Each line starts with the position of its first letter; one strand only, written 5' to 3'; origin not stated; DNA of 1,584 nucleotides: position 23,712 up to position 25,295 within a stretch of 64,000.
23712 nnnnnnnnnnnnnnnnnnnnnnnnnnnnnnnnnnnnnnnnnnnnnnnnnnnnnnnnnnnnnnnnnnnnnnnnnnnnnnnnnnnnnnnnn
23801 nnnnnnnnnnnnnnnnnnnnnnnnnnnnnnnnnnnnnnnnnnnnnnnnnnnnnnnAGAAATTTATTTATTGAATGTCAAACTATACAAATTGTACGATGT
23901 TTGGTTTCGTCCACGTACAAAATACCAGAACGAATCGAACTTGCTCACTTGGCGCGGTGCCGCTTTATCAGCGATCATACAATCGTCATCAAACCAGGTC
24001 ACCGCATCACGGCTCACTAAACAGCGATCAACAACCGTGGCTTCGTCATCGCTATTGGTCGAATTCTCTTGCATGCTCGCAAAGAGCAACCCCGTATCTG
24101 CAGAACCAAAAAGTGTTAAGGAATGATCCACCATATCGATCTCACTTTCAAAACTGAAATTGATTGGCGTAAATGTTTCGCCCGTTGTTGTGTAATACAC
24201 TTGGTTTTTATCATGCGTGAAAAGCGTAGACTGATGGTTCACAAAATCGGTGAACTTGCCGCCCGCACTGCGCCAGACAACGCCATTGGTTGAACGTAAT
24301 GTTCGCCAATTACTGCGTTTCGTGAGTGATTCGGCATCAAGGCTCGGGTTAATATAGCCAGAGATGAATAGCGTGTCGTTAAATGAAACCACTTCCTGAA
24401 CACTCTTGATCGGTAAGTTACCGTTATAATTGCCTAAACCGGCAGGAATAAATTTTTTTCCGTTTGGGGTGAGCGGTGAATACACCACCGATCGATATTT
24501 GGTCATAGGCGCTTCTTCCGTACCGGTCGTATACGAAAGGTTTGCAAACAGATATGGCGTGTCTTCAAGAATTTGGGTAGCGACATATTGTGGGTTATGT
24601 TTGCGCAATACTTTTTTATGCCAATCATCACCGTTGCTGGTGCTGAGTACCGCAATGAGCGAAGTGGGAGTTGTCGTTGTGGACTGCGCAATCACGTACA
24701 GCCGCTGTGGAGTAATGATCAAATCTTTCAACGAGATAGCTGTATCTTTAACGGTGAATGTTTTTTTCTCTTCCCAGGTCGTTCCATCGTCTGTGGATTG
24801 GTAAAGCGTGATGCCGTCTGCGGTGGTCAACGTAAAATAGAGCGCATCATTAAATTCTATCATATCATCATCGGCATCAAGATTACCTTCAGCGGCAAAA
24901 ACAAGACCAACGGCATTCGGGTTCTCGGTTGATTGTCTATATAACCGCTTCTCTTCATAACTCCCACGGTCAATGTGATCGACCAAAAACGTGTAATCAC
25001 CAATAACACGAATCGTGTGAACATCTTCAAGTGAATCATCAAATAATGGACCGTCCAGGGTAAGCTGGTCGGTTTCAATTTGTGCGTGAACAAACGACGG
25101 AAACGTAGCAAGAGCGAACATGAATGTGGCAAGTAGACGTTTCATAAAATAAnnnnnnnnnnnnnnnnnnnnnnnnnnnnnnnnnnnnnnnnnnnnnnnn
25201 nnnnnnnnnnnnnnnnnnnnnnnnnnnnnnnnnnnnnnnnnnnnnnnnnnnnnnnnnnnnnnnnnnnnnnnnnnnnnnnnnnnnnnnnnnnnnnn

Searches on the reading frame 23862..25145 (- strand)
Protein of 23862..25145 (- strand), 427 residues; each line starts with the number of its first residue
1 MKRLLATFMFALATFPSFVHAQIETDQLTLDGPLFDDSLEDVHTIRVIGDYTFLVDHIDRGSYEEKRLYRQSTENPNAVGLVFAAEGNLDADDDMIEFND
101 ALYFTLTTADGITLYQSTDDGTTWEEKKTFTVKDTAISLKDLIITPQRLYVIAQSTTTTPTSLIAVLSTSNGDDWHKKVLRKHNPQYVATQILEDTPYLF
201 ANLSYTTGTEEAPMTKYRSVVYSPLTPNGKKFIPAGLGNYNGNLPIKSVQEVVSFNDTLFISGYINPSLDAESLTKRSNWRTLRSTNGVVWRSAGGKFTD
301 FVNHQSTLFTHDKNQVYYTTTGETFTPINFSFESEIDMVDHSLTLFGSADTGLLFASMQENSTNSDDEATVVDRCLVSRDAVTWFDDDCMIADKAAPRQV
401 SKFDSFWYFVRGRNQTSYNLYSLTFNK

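Call 53: search_protein_families(library=pfam, proteins=[window:23862-25145:-], max_evalue=0.0001)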
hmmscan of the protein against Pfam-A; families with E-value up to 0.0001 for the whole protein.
window:23862-25145:- (427 aa): 0 families

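Call 69: search_protein_families(library=pfam, proteins=[window:23862-25145:-], max_evalue=1)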
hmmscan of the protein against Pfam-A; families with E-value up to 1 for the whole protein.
window:23862-25145:- (427 aa): 3 families
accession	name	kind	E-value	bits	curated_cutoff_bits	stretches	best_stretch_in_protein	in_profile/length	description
PF13088.12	BNR_2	-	0.011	15.6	31.4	1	114-178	84-251/277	BNR repeat-like domain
PF14870.12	PSII_BNR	-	0.078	12.6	27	0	113-182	39-101/303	Photosynthesis system II assembly factor YCF48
PF02012.26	BNR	-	0.22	12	27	0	117-125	3-11/12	BNR/Asp-box repeat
